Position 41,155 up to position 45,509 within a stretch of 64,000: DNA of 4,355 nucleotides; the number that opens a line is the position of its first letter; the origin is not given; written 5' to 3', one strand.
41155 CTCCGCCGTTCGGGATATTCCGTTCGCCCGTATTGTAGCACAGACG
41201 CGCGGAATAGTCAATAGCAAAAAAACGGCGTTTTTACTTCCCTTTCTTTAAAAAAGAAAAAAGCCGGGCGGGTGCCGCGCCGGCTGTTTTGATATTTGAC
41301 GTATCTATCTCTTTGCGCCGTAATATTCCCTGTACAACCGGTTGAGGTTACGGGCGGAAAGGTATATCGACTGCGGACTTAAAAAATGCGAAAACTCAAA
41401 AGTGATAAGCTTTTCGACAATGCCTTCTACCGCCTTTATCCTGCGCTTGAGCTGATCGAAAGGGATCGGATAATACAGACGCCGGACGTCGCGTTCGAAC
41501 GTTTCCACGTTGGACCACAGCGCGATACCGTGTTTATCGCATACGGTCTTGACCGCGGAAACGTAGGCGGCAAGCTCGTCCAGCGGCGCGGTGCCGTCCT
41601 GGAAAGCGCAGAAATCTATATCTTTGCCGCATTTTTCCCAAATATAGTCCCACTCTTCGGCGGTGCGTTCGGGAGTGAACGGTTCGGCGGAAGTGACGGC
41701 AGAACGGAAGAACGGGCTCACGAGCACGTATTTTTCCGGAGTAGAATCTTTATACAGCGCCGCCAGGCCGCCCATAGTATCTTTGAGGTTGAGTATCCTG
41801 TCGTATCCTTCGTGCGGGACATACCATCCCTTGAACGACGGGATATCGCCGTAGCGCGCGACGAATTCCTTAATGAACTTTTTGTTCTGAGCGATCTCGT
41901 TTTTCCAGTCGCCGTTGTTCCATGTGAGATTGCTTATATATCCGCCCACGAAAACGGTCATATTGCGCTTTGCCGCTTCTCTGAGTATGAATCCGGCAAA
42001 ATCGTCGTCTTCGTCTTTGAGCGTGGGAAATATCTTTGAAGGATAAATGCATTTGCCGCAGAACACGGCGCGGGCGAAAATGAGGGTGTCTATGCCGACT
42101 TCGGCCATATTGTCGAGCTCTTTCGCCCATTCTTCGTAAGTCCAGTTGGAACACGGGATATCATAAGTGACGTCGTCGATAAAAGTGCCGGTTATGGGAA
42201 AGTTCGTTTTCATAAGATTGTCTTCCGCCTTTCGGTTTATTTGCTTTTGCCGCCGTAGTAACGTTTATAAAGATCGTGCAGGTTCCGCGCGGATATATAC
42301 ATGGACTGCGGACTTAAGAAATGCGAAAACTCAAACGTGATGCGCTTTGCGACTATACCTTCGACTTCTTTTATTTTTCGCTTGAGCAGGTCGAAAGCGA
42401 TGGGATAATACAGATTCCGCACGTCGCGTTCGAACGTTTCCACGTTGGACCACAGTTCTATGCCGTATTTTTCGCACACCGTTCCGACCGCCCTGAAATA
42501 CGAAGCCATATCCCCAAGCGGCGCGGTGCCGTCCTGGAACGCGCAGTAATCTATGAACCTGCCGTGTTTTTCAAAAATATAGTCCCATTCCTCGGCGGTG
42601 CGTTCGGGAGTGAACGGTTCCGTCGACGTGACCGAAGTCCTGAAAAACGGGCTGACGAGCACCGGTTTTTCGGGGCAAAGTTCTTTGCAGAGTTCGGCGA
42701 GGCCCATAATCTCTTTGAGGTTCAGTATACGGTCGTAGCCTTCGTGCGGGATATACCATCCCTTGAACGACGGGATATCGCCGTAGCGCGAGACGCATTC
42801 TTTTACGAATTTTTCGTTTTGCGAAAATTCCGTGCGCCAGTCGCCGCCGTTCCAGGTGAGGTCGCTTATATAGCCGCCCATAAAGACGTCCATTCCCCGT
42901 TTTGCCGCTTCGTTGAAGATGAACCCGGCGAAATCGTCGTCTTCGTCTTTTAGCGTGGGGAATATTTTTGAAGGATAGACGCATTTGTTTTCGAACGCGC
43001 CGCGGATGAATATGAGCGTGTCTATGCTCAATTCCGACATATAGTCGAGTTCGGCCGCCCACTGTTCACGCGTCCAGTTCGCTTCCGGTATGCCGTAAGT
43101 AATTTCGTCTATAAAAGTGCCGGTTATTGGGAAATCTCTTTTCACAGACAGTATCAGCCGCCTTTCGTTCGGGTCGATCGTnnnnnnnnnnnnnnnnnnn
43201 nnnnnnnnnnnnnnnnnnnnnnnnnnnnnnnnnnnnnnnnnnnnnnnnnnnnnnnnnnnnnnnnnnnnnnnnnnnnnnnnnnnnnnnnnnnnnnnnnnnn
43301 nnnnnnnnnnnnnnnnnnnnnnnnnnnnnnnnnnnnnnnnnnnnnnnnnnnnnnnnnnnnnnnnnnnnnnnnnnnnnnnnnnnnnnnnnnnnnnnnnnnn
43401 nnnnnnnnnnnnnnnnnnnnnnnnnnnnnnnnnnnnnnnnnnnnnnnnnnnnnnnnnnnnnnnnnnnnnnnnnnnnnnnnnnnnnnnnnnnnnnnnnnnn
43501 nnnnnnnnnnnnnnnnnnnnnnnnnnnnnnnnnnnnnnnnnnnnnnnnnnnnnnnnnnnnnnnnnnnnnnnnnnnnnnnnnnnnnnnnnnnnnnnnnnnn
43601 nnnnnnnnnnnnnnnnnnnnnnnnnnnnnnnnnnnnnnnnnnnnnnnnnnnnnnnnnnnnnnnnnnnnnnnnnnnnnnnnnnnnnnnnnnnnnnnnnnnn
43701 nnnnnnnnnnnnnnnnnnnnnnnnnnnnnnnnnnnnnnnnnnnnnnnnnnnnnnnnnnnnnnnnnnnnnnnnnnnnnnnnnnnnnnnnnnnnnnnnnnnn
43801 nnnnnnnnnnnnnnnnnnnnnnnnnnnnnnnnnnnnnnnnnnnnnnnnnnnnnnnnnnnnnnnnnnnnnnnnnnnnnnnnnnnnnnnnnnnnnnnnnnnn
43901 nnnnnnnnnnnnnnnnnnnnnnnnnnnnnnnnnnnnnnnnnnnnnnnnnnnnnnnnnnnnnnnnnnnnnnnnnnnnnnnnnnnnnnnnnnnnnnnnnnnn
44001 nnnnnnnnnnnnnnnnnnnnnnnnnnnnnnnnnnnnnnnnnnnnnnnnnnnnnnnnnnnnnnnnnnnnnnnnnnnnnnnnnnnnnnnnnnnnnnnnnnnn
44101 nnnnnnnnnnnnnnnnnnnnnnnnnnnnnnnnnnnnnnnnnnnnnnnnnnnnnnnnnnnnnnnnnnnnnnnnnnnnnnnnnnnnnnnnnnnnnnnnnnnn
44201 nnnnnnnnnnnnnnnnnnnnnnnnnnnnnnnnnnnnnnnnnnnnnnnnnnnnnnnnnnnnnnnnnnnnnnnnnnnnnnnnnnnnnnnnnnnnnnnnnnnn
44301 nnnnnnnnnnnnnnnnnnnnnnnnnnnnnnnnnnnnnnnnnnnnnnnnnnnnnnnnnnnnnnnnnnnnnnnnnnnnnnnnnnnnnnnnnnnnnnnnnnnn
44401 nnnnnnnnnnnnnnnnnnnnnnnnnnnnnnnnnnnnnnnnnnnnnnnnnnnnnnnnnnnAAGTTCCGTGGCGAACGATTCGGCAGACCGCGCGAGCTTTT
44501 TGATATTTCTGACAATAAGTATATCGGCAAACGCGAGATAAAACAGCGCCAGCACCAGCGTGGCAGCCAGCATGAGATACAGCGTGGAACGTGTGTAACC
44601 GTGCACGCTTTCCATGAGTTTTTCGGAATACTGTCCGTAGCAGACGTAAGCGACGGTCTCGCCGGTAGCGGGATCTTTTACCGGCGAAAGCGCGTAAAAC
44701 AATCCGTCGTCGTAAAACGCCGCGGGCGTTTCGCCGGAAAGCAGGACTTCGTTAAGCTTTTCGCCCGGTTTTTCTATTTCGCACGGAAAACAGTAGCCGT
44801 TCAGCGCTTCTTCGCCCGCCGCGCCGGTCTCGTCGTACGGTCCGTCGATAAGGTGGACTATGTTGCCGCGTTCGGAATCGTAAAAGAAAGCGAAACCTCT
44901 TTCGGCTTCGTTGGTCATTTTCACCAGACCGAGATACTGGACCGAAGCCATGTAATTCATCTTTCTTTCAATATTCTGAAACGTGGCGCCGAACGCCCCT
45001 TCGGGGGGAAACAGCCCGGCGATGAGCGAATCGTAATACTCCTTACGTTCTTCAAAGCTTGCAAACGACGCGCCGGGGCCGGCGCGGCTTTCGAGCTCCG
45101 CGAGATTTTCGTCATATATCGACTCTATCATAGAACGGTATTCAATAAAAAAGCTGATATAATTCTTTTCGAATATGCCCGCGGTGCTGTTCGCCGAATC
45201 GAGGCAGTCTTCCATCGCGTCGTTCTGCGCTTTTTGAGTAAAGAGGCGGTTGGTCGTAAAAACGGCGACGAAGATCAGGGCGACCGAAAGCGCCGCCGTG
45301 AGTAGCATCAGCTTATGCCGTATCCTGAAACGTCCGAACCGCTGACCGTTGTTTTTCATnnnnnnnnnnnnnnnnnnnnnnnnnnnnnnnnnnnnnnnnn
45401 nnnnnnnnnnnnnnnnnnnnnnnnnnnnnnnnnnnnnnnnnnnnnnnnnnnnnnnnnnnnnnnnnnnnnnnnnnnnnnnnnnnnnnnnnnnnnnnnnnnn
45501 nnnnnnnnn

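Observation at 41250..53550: Roughly 12-kb six-gene transcription unit joining secondary metabolism, signal sensing and glycosidase-like genes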

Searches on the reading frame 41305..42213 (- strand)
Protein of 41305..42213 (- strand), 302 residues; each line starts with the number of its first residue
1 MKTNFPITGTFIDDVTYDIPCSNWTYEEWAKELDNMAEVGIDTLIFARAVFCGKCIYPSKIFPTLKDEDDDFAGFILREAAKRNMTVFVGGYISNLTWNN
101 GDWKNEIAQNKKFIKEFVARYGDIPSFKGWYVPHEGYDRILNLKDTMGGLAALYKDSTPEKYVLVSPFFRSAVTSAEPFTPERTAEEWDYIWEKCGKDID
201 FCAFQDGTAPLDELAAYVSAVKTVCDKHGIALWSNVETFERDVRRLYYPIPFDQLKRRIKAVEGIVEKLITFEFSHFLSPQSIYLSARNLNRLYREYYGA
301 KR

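Call 4: search_protein_families(library=pfam, proteins=[window:41305-42213:-], max_evalue=0.01)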
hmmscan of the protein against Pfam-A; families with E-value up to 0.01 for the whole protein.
window:41305-42213:- (302 aa): 1 family
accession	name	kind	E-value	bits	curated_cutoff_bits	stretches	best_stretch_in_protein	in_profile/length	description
PF14488.12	DUF4434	-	1.6e-49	169.4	30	1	7-284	1-283/283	Domain of unknown function (DUF4434)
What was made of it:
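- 41305..42213 (-): DUF4434b, a paralogue of DUF4434a (about 77-78% nt identity). Pfam 169.4 bits (call 4).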

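Call 26: search_solved_structures(query=window:41305-42213:-, max_evalue=1)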
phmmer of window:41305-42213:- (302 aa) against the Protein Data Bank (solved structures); distinct sequences matched with E-value up to 1: 6.
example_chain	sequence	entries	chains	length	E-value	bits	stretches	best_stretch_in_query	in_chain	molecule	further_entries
4h41_A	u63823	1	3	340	3.4e-52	180.7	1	5-299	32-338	putative alpha-L-fucosidase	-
8a3w_SK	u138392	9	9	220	0.27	13.4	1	104-155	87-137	40S ribosomal protein S8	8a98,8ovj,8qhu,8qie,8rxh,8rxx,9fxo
3aty_A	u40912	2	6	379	0.57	12.4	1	23-80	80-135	Prostaglandin F2a synthase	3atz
5t2a_5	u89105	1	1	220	0.59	12.3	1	104-154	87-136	eS8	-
6az1_K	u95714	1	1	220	0.59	12.3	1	104-154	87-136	ribosomal protein S8e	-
4e2b_A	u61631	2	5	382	0.78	11.9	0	23-81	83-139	Old Yellow Enzyme | Old Yellow Protein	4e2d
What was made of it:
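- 41305..42213 (-): PDB 4h41 'putative alpha-L-fucosidase', E 3.4e-52 (call 26).
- On DUF4434 (PF14488): PDB 4h41, E 3.4e-52 (call 26).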

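Call 27: search_protein_families(library=ncbifam, proteins=[window:41305-42213:-], max_evalue=0.001)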
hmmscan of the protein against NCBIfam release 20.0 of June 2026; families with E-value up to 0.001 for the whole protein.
window:41305-42213:- (302 aa): 0 families

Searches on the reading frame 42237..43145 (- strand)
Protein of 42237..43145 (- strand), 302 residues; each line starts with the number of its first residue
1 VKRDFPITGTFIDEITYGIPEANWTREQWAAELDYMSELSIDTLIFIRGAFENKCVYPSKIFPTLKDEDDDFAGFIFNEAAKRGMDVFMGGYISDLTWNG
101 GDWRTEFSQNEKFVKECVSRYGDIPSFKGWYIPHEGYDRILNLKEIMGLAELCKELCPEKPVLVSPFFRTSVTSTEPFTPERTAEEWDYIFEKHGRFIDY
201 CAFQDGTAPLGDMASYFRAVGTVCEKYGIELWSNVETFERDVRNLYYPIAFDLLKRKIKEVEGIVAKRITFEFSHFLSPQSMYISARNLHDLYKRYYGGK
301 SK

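Call 4: search_protein_families(library=pfam, proteins=[window:42237-43145:-], max_evalue=0.01)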
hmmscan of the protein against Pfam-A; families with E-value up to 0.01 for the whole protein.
window:42237-43145:- (302 aa): 1 family
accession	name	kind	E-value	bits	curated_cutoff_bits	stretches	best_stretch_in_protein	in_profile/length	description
PF14488.12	DUF4434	-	1.5e-46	159.6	30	1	7-282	1-282/283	Domain of unknown function (DUF4434)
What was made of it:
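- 42237..43145 (-): DUF4434a, a glycoside-hydrolase-like TIM-barrel protein. A passenger gene of the backbone. Pfam DUF4434 159.6 bits (call 4).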

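Call 27: search_protein_families(library=ncbifam, proteins=[window:42237-43145:-], max_evalue=0.001)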
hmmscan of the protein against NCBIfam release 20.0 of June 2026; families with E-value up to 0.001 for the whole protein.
window:42237-43145:- (302 aa): 0 families

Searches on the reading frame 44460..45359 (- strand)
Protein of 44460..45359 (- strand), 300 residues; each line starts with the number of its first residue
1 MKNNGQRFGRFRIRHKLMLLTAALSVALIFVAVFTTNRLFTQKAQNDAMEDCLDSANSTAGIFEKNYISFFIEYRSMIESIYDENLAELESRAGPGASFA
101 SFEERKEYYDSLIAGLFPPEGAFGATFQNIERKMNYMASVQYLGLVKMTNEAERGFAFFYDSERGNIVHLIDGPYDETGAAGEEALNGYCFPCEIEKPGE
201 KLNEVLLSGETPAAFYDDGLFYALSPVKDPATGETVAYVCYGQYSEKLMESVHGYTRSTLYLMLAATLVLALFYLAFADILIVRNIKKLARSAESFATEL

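Call 55: predict_structure(alignment_id=A4)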
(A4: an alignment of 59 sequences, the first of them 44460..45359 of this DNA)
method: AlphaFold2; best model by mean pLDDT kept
length: 300 residues; sequences in the alignment: 59
mean_pLDDT: 90.9   pTM: 0.83
mean pLDDT of the five models: 90.9, 90.3, 89.8, 89.5, 88.8
residues with pLDDT >= 90: 207; 70-90: 73; 50-70: 19; < 50: 1
segments of 3 or more residues with pLDDT < 50: none
pLDDT, mean of each block of 10 residues (from residue 1): 61 83 89 92 95 98 98 98 97 80 94 92 88 97 96 96 98 78 76 96 96 96 98 98 92 91 89 87 88 90
secondary structure, 60 per line:
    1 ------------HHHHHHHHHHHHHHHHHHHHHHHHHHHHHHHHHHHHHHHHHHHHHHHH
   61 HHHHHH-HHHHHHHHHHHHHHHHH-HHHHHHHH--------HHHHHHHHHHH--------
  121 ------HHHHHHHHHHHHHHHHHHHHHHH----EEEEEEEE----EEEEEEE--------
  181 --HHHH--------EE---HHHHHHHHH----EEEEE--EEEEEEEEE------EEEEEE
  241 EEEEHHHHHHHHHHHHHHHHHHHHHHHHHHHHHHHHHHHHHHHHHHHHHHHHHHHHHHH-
elements in order: H13-66 H68-84 H86-93 H102-112 H127-149 E154-161 E166-172 H183-186 H200-208 E213-217 E220-228 E235-244 H245-299
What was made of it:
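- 43182..45359 (-): Membrane sensor: TM, Cache/PAS/GAF-like extracytoplasmic domain, TM, HAMP, PP2C (SpoIIE-type) phosphatase, RsbW-like HATPase_c_2. AF2 model of residues 1-300, pLDDT 90.9 (call 55).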

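Call 57: fold_search(model_id=the predicted structure, library=pdb)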
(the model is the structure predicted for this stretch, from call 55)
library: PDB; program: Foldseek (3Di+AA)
matches with E <= 10: 731; with E <= 0.001: 2
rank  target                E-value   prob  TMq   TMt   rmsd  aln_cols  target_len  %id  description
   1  9e6a_D                5.0e-04  1.00  0.25  0.30  11.2       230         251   10  Pseudomonas putida KT2440 IclR-type transcription factor (PP_2609) (released 2025-11-12)
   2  8py0_A                9.4e-04  1.00  0.26  0.46  14.7       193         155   12  Sensor domain of Oscillibacter ruminantium chemoreceptor in complex with formate. (released 2025-02-12)
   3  6w3r_A                1.3e-03  0.96  0.23  0.27  19.4       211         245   12  Crystal structure of ligand-binding domain of Campylobacter jejuni chemoreceptor Tlp3 in complex with 3-methylisoleuci (released 2020-05-20)
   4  6w3s_A                1.4e-03  0.98  0.24  0.29  18.9       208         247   12  Crystal structure of ligand-binding domain of Campylobacter jejuni chemoreceptor Tlp3 in complex with L-leucine (released 2020-05-20)
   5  4xmr_B                1.5e-03  0.97  0.23  0.26  18.6       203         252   14  Crystal structure of the sensory domain of the Campylobacter jejuni chemoreceptor Tlp3 (CcmL) with isoleucine bound. (released 2015-11-04)
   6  4xmr_A                2.0e-03  0.97  0.24  0.28  19.2       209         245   12  Crystal structure of the sensory domain of the Campylobacter jejuni chemoreceptor Tlp3 (CcmL) with isoleucine bound. (released 2015-11-04)
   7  4g3w                  2.3e-03  1.00  0.25  0.50  16.5       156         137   20  Crystal structure of a. aeolicus nlh1 gaf domain in an inactive state (released 2013-05-29)
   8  2ia2_C                2.3e-03  0.98  0.24  0.28  13.4       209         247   14  The crystal structure of a putative transcriptional regulator RHA06195 from Rhodococcus sp. RHA1 (released 2006-10-10)
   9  9a5d_A                2.3e-03  0.98  0.30  0.16  20.5       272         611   12  Integrative model of WALK-YYCH by crosslinking MS and deep learning (released 2024-09-18)
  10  4xmq_A                2.5e-03  0.93  0.22  0.26  19.4       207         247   12  Crystal structure of the sensory domain of the Campylobacter jejuni chemoreceptor Tlp3 (CcmL) (released 2015-11-04)
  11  8py0_B                2.7e-03  1.00  0.26  0.45   4.0       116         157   15  Sensor domain of Oscillibacter ruminantium chemoreceptor in complex with formate. (released 2025-02-12)
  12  2ia2_A                2.7e-03  0.98  0.24  0.29  18.2       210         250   14  The crystal structure of a putative transcriptional regulator RHA06195 from Rhodococcus sp. RHA1 (released 2006-10-10)
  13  6w3x_A                2.7e-03  0.96  0.24  0.28  19.1       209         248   12  Crystal structure of ligand-binding domain of Campylobacter jejuni chemoreceptor Tlp3 in complex with L-valine (released 2020-05-20)
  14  9e6a_A                2.7e-03  0.95  0.24  0.28  14.4       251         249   12  Pseudomonas putida KT2440 IclR-type transcription factor (PP_2609) (released 2025-11-12)
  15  6w3r_B                2.8e-03  0.96  0.23  0.27  18.8       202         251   12  Crystal structure of ligand-binding domain of Campylobacter jejuni chemoreceptor Tlp3 in complex with 3-methylisoleuci (released 2020-05-20)
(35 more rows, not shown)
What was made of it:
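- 43182..45359 (-): Foldseek hits to sCache, dCache, GAF and IclR ligand-binding domains (call 57).
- AF2 pLDDT 90.9, with hits to Cache/GAF-type ligand-binding folds (calls 55, 57). Foldseek matches for the sensor domain are weak (E 5e-4 to 1e-2, TM at most 0.5; call 57).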
